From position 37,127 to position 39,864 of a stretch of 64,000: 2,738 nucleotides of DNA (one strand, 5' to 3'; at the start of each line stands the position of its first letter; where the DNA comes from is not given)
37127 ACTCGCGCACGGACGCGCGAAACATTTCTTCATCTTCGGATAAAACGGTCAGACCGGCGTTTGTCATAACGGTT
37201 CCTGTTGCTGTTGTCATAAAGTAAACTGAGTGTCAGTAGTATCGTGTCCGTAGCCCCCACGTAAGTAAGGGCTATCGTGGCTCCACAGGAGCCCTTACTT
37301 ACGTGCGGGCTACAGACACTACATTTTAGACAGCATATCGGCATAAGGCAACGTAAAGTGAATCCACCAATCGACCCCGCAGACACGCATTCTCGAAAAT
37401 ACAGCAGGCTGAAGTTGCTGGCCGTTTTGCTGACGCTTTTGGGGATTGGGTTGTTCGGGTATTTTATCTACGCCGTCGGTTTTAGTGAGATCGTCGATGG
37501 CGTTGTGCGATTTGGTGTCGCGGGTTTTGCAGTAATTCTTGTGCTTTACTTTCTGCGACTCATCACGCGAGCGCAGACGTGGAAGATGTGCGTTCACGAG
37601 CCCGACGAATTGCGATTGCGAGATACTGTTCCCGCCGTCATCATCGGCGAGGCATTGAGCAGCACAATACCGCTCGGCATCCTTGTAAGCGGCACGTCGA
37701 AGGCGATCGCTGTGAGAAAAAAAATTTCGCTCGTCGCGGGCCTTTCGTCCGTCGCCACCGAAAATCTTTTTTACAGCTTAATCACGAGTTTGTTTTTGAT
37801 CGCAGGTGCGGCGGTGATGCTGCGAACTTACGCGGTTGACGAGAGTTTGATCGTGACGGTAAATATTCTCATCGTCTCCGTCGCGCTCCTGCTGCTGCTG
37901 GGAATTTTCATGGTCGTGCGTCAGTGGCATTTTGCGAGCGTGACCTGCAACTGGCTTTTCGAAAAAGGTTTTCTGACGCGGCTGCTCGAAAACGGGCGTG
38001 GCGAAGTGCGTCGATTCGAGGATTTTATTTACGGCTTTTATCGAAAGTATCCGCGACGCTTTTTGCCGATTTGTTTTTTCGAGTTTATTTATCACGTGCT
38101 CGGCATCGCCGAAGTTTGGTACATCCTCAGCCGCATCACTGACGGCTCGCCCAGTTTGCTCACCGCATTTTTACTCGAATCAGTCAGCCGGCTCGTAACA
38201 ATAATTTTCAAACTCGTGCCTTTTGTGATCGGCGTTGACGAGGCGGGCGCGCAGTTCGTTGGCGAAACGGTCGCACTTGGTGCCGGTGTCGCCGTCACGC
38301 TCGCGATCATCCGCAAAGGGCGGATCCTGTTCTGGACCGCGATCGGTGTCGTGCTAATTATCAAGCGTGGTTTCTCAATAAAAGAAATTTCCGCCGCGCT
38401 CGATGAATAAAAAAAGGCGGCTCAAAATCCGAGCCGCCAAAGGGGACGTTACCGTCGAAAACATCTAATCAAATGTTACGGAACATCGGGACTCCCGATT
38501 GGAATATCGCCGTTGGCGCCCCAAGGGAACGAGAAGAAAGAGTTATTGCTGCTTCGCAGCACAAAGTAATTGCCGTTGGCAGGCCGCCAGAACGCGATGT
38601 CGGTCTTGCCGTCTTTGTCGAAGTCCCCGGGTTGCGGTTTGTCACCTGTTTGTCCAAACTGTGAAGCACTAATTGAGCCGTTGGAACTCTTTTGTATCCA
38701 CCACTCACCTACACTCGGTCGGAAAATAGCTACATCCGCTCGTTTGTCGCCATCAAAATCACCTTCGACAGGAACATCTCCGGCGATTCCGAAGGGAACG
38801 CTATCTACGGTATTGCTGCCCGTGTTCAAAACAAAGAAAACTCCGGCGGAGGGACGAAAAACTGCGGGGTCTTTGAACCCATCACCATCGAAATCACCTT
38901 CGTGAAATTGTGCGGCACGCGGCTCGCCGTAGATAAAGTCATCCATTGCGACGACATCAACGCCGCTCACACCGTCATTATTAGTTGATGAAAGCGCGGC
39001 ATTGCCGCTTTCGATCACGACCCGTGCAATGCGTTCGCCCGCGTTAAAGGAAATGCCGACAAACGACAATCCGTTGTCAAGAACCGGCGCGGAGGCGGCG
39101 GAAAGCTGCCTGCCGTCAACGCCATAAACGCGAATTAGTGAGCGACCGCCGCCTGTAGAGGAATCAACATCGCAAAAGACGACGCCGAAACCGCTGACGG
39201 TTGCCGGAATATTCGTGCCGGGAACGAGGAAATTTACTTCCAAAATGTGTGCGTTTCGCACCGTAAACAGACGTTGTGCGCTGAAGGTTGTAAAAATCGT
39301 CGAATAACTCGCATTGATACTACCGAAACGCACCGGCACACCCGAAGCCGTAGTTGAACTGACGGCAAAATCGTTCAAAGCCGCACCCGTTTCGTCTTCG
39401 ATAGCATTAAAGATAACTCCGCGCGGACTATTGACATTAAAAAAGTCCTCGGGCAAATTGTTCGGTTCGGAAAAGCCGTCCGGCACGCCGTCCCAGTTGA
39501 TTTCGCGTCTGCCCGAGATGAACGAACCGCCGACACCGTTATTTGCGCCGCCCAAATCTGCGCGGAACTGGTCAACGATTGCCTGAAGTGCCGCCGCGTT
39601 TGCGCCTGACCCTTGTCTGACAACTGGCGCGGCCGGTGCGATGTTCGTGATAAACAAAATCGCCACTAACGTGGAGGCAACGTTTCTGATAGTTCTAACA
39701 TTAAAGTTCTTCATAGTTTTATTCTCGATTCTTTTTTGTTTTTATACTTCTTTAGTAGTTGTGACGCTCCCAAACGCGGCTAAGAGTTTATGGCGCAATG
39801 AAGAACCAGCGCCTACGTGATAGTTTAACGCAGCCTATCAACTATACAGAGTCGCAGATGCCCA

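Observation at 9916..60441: Census: four families of inverted arms built from 7-9 nt tandem units occupy most intergenic gaps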

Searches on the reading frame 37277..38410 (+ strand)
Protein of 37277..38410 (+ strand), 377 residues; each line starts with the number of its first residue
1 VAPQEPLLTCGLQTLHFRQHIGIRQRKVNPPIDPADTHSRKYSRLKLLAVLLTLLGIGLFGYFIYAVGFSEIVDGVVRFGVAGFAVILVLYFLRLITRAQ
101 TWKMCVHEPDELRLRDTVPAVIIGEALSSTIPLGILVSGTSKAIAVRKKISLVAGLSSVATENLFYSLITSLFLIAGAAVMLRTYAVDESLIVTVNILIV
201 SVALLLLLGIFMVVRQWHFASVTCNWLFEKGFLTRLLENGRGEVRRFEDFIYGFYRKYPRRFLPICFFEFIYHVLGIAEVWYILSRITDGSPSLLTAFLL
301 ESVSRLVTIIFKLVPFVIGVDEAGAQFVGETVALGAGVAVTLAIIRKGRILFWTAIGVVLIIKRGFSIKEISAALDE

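Call 53: search_protein_families(library=pfam, proteins=[window:37277-38410:+], max_evalue=0.001)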
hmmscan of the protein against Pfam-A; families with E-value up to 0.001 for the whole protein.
window:37277-38410:+ (377 aa): 1 family
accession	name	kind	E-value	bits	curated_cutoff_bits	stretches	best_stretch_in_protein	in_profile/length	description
PF03706.18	LPG_synthase_TM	-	1.3e-13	51.6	33.4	1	51-356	6-301/302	Lysylphosphatidylglycerol synthase TM region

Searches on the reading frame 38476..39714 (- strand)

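Call 53: search_protein_families(library=pfam, proteins=[window:38476-39714:-], max_evalue=0.001)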
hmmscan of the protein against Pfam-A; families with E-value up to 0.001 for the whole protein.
window:38476-39714:- (412 aa): 2 families
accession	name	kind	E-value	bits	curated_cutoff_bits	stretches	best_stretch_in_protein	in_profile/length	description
PF13517.12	FG-GAP_3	-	8.3e-11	42.8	26.9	2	319-374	1-60/61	FG-GAP-like repeat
PF01839.29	FG-GAP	-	3.2e-09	36.9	22.1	0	318-348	8-34/37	FG-GAP repeat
